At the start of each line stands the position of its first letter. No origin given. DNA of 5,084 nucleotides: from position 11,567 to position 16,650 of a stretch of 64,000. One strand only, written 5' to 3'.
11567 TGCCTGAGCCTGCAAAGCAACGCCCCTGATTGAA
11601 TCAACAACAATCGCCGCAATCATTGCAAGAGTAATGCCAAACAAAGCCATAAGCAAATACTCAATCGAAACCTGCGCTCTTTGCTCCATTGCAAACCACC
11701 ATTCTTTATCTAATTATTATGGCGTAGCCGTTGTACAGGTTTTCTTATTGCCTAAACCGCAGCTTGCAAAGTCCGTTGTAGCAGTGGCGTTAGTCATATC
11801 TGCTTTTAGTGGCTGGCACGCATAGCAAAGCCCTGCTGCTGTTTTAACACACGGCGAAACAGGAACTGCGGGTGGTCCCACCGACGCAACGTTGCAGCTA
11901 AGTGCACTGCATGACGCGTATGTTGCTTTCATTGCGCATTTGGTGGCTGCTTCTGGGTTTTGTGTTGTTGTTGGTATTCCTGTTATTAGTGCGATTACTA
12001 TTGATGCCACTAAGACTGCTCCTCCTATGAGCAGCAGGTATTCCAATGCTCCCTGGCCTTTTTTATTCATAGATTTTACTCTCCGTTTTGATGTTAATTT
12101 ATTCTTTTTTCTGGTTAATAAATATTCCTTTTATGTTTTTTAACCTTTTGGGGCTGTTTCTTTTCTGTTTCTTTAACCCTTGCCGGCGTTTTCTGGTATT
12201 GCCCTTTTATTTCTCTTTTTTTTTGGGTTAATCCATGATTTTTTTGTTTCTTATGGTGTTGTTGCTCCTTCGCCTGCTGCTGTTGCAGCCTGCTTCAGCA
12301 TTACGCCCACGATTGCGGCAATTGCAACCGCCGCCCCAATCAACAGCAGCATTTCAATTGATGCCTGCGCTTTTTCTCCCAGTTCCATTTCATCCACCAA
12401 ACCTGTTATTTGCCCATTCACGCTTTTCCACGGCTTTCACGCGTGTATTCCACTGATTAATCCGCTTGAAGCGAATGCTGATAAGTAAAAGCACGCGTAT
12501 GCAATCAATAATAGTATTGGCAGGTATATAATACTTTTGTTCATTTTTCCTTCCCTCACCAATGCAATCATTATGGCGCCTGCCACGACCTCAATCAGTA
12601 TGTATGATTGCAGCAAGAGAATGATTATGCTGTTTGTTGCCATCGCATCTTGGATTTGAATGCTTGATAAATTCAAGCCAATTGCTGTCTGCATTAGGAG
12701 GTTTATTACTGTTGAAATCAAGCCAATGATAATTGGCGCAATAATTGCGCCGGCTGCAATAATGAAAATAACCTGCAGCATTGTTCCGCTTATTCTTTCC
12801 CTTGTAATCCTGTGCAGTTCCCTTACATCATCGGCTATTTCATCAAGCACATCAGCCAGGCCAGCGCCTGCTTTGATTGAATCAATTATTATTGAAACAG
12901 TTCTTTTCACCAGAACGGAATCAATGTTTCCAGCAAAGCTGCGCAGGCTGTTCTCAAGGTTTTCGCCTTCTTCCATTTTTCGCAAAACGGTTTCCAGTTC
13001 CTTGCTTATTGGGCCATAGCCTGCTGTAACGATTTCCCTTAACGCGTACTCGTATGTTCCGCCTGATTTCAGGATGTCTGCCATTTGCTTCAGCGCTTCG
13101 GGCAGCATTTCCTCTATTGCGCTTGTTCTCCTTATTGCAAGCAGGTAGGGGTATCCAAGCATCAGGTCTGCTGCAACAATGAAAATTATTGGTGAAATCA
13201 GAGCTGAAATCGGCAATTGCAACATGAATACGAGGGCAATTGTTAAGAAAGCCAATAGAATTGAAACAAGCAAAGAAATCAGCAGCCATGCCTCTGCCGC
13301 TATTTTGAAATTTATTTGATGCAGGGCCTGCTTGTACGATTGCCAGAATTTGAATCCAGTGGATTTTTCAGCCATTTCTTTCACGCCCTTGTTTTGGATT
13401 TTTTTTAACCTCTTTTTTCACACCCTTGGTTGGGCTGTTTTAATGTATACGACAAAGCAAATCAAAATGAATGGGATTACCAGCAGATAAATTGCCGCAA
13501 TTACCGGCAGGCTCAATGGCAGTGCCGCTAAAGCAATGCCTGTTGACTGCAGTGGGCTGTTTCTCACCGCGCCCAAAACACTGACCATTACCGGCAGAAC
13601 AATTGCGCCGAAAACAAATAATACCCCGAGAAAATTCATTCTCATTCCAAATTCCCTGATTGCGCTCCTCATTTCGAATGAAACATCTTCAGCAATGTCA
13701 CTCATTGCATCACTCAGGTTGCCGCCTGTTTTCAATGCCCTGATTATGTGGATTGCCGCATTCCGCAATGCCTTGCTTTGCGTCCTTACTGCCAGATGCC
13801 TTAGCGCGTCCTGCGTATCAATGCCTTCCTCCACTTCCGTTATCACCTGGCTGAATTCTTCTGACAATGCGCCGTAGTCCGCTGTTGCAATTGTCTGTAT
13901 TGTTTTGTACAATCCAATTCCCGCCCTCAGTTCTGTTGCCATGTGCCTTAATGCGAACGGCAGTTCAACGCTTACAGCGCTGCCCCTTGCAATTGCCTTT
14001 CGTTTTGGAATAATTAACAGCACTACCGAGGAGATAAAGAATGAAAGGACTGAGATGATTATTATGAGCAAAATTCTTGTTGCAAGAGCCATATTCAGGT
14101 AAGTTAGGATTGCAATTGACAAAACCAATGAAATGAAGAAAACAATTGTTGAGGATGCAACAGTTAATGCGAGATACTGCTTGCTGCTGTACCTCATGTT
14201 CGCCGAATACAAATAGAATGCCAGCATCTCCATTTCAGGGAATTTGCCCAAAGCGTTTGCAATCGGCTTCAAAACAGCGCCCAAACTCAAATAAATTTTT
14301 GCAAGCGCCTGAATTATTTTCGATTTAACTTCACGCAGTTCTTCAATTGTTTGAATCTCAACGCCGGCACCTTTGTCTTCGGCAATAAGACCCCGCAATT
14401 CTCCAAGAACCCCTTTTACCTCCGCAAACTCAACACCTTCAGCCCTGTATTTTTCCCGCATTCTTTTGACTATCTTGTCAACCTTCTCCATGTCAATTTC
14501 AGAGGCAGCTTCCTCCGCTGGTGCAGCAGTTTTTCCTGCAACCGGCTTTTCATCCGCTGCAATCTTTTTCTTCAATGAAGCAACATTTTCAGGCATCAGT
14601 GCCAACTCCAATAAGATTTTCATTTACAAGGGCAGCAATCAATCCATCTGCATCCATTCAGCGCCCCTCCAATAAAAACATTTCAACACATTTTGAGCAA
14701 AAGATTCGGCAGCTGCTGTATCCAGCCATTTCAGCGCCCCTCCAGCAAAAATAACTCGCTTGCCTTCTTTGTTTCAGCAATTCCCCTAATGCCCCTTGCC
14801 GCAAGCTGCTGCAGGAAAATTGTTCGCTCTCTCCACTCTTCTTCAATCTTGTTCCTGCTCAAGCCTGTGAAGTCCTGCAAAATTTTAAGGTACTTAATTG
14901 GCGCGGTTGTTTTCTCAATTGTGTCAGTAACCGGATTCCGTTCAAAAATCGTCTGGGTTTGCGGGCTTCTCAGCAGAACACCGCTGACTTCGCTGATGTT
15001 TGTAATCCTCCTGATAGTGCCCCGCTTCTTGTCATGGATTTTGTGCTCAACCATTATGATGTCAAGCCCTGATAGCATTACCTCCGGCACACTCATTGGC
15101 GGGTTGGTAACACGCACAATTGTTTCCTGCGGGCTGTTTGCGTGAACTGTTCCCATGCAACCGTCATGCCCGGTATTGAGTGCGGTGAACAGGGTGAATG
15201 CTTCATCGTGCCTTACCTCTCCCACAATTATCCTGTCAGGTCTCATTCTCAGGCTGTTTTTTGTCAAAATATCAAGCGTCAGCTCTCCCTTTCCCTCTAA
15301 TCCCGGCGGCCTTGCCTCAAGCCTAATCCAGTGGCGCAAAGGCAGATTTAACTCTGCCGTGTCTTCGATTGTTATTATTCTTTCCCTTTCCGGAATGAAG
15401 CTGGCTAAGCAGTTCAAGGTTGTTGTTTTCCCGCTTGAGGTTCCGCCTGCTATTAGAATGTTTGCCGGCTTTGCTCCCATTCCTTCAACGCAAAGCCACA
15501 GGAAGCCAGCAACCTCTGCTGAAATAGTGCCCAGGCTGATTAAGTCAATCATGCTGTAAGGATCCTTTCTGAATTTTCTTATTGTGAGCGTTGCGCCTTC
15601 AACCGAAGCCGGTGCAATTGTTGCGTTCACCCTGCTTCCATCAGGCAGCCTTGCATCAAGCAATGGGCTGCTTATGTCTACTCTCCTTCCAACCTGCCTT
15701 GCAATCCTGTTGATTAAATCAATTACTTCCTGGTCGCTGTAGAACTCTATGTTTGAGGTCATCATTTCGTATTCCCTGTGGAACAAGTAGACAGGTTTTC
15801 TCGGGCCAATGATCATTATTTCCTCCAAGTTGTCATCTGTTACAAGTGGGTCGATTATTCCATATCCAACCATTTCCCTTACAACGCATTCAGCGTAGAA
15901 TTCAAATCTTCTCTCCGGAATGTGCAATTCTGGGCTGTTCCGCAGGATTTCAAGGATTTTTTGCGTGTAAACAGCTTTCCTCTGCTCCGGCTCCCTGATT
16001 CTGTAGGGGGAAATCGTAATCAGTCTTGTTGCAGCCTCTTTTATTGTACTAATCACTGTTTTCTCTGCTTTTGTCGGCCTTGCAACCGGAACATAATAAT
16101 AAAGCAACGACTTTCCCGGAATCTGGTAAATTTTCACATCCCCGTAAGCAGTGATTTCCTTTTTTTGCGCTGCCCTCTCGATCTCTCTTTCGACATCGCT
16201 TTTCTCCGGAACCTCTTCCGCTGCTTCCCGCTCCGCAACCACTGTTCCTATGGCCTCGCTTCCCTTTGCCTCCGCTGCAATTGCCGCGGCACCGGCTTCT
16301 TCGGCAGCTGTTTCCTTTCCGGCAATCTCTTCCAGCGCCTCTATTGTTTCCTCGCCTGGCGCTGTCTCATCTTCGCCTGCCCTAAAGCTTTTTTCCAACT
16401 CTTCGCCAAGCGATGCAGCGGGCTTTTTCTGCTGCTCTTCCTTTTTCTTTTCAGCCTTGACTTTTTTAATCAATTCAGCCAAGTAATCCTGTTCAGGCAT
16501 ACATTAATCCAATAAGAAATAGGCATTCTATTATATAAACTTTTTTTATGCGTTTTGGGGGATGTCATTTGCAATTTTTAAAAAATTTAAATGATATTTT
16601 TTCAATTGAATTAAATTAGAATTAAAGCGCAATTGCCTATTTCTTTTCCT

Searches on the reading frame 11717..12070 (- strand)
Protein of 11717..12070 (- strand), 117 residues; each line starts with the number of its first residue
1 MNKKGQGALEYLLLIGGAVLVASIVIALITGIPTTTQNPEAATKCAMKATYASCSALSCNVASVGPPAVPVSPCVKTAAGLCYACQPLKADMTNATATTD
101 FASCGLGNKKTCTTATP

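Call 55: search_protein_families(library=pfam, proteins=[window:11717-12070:-], max_evalue=0.001)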
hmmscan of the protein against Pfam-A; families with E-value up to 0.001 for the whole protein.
window:11717-12070:- (117 aa): 1 family
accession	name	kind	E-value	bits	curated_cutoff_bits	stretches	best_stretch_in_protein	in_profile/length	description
PF04021.17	Class_IIIsignal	-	4.5e-08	33.2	23.7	1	3-26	1-24/27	Class III signal peptide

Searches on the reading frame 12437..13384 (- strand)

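Call 55: search_protein_families(library=pfam, proteins=[window:12437-13384:-], max_evalue=0.001)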
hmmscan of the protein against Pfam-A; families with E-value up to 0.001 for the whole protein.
window:12437-13384:- (315 aa): 1 family
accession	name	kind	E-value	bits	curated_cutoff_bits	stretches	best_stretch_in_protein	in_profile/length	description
PF00482.28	T2SSF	-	9e-18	64.9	25.2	1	98-223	2-123/125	Type II secretion system (T2SS), protein F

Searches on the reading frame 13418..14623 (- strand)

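Call 55: search_protein_families(library=pfam, proteins=[window:13418-14623:-], max_evalue=0.001)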
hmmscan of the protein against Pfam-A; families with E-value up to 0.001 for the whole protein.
window:13418-14623:- (401 aa): 1 family
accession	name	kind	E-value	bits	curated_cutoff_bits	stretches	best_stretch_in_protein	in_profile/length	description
PF00482.28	T2SSF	-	9.7e-21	74.5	25.2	1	224-350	1-124/125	Type II secretion system (T2SS), protein F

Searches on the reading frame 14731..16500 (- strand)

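Call 55: search_protein_families(library=pfam, proteins=[window:14731-16500:-], max_evalue=0.001)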
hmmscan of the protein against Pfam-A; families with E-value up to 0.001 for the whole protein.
window:14731-16500:- (589 aa): 1 family
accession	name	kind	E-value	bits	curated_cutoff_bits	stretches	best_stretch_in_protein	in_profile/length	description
PF00437.27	T2SSE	-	1.1e-45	156.4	24.9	1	214-483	6-273/370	Type II/IV secretion system protein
